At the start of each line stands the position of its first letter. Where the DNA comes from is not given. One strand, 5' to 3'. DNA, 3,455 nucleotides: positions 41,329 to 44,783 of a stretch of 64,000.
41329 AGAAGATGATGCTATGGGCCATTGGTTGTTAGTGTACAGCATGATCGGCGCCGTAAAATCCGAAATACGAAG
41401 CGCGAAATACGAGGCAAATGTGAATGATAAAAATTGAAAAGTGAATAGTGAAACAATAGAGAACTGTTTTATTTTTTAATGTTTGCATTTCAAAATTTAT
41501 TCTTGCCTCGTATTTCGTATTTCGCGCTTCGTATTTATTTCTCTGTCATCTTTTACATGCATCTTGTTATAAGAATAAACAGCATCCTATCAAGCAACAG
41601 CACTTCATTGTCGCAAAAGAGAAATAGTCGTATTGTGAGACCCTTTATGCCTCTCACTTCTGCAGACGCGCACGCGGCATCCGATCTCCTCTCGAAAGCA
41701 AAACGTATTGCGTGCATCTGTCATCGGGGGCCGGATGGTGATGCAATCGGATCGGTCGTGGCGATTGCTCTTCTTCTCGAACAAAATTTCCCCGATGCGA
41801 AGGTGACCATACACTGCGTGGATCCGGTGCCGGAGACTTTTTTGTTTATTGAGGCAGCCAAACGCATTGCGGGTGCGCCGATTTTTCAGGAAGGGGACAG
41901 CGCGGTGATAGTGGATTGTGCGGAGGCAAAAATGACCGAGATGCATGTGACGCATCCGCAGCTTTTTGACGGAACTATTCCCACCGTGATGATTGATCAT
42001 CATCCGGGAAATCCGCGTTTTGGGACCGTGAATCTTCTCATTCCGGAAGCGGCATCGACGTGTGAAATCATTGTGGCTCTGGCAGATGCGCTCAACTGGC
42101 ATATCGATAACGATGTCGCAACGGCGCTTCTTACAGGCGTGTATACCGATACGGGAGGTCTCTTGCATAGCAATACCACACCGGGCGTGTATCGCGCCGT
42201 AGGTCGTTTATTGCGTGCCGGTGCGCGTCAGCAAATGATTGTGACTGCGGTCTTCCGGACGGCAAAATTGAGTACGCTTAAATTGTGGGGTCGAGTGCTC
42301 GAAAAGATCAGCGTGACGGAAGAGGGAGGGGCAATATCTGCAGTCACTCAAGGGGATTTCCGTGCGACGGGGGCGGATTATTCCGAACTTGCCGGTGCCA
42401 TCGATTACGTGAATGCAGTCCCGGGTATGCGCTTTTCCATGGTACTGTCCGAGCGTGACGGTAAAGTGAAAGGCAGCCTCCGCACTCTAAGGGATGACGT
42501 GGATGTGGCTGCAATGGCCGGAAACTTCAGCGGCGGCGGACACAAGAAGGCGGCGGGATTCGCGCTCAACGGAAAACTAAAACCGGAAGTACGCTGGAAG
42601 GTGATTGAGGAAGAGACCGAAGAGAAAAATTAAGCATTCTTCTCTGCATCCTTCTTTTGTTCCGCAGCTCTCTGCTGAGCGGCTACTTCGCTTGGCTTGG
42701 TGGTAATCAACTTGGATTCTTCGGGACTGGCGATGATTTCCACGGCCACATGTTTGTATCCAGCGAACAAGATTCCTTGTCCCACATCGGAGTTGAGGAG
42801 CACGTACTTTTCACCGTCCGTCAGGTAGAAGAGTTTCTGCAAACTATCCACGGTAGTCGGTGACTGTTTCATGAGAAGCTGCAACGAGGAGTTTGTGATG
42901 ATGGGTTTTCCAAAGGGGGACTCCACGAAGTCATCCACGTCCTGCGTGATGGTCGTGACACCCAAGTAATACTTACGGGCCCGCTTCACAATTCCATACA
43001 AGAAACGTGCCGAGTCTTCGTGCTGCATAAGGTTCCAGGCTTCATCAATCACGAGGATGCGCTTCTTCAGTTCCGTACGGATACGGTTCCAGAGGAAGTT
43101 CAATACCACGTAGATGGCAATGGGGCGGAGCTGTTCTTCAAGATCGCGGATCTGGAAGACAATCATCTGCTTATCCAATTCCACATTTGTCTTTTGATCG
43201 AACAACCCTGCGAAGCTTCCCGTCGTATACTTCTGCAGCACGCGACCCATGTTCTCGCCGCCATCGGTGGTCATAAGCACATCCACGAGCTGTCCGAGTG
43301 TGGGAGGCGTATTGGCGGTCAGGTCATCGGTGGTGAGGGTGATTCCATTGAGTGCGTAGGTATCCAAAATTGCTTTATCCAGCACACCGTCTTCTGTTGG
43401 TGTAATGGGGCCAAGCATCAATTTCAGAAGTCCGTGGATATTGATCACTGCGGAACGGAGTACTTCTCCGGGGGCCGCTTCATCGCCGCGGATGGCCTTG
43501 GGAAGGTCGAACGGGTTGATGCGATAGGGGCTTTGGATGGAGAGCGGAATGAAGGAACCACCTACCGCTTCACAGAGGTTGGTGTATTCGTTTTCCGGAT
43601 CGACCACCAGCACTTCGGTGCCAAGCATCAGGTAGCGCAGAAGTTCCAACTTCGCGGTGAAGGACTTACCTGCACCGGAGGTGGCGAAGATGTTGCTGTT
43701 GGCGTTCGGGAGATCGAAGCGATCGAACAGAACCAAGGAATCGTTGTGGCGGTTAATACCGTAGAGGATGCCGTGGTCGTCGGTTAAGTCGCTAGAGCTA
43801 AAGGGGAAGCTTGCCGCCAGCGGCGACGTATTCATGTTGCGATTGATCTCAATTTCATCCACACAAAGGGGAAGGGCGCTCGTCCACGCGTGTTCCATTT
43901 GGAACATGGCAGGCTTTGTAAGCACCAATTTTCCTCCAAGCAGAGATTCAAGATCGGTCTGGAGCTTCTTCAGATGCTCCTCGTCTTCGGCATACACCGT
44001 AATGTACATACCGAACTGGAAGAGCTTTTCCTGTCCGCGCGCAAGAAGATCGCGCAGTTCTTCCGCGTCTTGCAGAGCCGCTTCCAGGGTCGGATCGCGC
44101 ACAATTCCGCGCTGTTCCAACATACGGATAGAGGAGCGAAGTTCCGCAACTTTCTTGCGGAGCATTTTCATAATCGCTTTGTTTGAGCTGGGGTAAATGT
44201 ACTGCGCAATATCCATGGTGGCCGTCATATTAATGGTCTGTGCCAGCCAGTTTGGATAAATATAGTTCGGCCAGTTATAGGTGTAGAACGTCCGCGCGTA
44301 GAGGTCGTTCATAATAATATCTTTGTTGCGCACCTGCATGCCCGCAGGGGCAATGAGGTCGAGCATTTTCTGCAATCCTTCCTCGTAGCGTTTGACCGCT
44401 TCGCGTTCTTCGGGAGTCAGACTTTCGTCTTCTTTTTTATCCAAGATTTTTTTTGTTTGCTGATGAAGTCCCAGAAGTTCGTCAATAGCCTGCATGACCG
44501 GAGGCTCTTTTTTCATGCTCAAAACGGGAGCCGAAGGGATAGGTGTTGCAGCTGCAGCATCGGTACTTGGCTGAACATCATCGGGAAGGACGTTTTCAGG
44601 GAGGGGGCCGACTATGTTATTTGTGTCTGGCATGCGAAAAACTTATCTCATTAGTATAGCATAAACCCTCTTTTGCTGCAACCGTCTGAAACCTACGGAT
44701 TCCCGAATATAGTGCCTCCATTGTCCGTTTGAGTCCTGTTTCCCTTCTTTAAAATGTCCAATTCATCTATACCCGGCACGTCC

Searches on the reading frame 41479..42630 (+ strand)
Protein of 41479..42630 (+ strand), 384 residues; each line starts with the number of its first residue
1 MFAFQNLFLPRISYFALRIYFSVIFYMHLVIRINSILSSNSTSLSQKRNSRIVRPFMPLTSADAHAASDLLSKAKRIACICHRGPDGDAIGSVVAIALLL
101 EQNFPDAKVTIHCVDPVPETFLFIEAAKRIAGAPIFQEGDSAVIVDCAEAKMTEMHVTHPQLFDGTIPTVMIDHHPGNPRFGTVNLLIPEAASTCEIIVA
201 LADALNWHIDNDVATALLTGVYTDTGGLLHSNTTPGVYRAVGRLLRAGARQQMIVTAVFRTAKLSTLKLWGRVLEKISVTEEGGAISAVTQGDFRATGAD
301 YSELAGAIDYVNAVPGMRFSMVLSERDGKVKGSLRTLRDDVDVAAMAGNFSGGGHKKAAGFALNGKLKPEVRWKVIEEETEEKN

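Call 74: search_protein_families(library=ncbifam, proteins=[window:41479-42630:+], max_evalue=1e-10)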
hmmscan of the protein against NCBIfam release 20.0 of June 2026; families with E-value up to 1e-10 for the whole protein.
window:41479-42630:+ (384 aa): 1 family
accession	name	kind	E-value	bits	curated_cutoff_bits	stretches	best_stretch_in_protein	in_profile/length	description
NF053633.1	OlncasPapPhNrnA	equivalog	2.4e-27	95.7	350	1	65-366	7-301/317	bifunctional oligoribonuclease/PAP phosphatase NrnA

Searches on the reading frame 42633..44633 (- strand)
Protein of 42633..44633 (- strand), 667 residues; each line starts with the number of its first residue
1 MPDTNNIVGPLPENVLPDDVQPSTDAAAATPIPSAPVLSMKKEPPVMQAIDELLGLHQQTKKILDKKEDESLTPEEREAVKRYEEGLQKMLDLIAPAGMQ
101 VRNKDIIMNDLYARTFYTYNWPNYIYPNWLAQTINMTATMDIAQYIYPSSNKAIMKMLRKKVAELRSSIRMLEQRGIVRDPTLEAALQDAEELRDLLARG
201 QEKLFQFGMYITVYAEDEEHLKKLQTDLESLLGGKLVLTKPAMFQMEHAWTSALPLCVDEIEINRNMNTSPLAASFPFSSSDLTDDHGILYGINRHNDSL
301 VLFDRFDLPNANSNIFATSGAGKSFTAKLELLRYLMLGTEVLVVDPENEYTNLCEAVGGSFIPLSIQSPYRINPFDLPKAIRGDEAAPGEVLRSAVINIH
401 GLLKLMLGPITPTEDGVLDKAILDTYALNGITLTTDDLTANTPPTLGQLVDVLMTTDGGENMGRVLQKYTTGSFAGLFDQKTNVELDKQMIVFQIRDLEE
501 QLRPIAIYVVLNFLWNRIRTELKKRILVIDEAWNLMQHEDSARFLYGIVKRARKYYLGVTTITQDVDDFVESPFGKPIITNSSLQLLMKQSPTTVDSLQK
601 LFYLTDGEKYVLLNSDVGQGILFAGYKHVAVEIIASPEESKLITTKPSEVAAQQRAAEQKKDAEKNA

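Call 74: search_protein_families(library=ncbifam, proteins=[window:42633-44633:-], max_evalue=1e-10)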
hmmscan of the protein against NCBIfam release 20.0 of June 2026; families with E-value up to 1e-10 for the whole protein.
window:42633-44633:- (667 aa): 6 families
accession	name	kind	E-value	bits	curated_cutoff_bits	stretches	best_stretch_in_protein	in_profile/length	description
NF045971.1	conju_CD1110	equivalog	7e-102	342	325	1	88-630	185-733/752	VirB4-like conjugal transfer ATPase, CD1110 family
NF045975.1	VirB4_plasma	equivalog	2.2e-74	250.7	590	1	60-643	274-893/894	Mbov_0397 family ICE element conjugal transfer ATPase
TIGR02746.1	TraC-F-type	equivalog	4.7e-57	193.5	567.05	1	181-664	293-790/800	type IV secretion system protein TraC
TIGR00929.1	VirB4_CagE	subfamily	8.8e-34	116.8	643.1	1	120-612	249-724/792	VirB4 family type IV secretion/conjugal transfer ATPase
TIGR03783.1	Bac_Flav_CT_G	subfamily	1.4e-22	79.4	261.55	1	464-617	601-762/829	TraG family conjugative transposon ATPase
NF010278.0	PRK13721.1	subfamily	3e-19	68.4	1177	1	181-596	339-767/874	type IV secretion system protein TraC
